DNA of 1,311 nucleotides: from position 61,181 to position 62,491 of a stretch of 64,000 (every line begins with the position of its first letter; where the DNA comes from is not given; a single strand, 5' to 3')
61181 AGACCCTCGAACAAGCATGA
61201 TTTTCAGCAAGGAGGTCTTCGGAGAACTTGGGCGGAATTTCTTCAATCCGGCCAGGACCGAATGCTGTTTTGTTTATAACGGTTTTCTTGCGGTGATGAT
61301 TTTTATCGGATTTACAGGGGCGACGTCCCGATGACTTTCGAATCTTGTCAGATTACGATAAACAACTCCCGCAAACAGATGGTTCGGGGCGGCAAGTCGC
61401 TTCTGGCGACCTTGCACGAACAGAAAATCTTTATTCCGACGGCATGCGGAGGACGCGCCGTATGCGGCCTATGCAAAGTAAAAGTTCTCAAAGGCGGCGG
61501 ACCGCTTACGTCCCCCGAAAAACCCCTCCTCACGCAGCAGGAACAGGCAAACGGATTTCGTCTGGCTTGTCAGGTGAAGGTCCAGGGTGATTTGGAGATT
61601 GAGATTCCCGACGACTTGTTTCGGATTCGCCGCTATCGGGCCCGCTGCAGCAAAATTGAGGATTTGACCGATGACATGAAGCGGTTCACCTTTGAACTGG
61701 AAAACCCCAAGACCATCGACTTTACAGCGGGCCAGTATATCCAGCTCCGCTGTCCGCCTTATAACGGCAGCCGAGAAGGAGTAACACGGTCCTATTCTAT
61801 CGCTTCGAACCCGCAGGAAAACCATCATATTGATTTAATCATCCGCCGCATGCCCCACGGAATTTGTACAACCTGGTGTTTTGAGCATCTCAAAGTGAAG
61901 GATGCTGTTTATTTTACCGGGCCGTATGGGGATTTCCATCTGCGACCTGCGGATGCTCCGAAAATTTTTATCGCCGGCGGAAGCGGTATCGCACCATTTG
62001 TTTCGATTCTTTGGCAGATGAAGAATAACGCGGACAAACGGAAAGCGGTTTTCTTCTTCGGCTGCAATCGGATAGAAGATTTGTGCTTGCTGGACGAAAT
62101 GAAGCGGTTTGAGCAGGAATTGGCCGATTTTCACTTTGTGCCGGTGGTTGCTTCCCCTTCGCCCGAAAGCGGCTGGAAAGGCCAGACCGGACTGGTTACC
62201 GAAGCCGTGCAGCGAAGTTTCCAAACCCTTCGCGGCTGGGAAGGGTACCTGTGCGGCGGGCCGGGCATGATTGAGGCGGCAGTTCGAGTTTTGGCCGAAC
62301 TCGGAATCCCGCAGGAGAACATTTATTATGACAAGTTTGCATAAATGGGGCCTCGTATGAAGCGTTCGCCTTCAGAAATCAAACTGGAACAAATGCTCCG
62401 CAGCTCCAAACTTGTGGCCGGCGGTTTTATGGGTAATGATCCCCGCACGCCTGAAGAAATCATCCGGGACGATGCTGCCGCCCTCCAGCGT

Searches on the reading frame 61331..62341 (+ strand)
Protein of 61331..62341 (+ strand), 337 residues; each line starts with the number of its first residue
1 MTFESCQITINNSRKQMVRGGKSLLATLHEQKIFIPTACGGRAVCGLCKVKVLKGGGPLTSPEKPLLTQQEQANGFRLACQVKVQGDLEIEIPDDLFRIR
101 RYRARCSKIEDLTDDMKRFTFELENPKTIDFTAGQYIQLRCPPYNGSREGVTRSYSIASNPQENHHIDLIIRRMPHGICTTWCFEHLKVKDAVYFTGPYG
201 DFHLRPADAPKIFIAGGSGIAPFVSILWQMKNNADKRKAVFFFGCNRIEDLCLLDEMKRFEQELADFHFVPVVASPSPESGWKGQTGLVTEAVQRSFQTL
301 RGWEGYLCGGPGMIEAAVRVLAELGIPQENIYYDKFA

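Call 77: search_protein_families(library=pfam, proteins=[window:61331-62341:+], max_evalue=0.001)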
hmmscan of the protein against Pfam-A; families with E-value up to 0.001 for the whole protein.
window:61331-62341:+ (337 aa): 3 families
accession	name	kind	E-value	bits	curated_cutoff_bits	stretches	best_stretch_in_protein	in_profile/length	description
PF00175.26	NAD_binding_1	-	3.8e-22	79.4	22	1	213-317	1-107/109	Oxidoreductase NAD-binding domain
PF00970.30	FAD_binding_6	-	5.6e-18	65.6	21.1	1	106-203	4-98/99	Oxidoreductase FAD-binding domain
PF00111.32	Fer2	-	1.2e-12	48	21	1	9-85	2-77/77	2Fe-2S iron-sulfur cluster binding domain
